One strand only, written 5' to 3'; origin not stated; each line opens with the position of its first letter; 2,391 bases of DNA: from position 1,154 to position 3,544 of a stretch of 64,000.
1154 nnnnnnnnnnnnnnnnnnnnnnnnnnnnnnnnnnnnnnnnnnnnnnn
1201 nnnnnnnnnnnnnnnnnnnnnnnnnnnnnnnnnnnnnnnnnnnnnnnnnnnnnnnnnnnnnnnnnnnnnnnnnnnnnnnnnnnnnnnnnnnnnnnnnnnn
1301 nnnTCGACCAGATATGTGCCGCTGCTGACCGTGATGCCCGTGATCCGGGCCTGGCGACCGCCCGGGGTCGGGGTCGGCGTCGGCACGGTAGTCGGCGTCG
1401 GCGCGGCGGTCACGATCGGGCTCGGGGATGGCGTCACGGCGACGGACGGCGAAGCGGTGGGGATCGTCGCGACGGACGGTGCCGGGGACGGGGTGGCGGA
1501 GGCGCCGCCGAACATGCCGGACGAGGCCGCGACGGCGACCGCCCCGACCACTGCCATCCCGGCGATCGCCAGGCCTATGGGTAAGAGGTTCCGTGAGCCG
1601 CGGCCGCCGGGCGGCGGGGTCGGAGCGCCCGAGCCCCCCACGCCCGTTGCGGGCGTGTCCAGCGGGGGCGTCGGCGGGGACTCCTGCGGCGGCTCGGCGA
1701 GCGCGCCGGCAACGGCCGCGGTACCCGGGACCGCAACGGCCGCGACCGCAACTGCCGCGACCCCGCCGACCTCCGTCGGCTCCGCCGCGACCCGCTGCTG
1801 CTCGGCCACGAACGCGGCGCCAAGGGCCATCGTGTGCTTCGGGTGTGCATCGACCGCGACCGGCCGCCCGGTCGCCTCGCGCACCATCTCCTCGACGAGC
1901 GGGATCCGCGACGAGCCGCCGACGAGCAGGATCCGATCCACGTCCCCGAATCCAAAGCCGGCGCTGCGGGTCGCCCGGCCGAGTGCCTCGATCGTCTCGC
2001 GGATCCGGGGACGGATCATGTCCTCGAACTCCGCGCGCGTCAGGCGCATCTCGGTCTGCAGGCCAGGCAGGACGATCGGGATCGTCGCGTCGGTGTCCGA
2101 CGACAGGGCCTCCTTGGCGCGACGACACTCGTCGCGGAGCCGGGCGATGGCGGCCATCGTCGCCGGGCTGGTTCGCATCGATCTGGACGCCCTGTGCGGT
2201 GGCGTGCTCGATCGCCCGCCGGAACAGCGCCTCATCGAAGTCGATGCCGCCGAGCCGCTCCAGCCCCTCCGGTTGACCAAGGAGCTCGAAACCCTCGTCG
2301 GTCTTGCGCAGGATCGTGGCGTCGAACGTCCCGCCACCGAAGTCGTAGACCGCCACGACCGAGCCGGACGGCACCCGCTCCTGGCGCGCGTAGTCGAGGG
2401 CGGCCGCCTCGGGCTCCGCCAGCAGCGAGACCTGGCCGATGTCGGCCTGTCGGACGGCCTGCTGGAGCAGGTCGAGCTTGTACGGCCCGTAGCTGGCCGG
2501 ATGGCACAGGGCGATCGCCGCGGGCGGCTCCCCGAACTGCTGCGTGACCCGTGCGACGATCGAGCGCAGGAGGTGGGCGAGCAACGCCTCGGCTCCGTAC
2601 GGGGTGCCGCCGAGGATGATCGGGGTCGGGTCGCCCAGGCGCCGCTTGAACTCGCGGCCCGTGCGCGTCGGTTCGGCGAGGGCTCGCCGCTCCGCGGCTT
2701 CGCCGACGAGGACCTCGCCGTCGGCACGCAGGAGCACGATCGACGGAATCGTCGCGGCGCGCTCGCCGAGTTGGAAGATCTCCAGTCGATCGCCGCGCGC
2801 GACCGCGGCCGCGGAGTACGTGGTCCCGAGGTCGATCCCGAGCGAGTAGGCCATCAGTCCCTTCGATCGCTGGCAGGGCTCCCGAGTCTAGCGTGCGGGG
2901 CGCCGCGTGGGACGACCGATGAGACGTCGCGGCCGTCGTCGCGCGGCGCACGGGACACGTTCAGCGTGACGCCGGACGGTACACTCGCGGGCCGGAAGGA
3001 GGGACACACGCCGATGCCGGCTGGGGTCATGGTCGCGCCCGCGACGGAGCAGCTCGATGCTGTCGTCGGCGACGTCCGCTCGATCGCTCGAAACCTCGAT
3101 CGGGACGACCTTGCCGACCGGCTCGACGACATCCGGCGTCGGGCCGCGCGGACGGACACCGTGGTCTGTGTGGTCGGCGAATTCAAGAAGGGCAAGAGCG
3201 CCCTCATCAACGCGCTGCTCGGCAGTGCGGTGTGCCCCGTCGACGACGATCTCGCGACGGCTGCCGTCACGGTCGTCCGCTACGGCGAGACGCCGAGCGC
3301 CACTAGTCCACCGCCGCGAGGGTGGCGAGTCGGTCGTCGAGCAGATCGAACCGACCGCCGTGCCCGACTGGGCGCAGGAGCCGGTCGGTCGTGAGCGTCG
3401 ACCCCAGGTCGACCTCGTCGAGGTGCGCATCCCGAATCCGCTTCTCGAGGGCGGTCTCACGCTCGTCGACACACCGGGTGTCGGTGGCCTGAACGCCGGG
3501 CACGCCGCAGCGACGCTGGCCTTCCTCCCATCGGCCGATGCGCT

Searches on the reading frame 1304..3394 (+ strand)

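Call 85: search_protein_families(library=pfam, proteins=[window:1304-3394:+], max_evalue=0.00001)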
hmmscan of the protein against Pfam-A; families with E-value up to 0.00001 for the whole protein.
window:1304-3394:+ (696 aa): 2 families
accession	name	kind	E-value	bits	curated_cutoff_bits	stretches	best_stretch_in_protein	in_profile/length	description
PF00350.29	Dynamin_N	-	6.2e-11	43.1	27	1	621-667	1-47/168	Dynamin family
PF10712.14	NAD-GH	-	7e-07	28.6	22.8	0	448-517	507-576/576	NAD-specific glutamate dehydrogenase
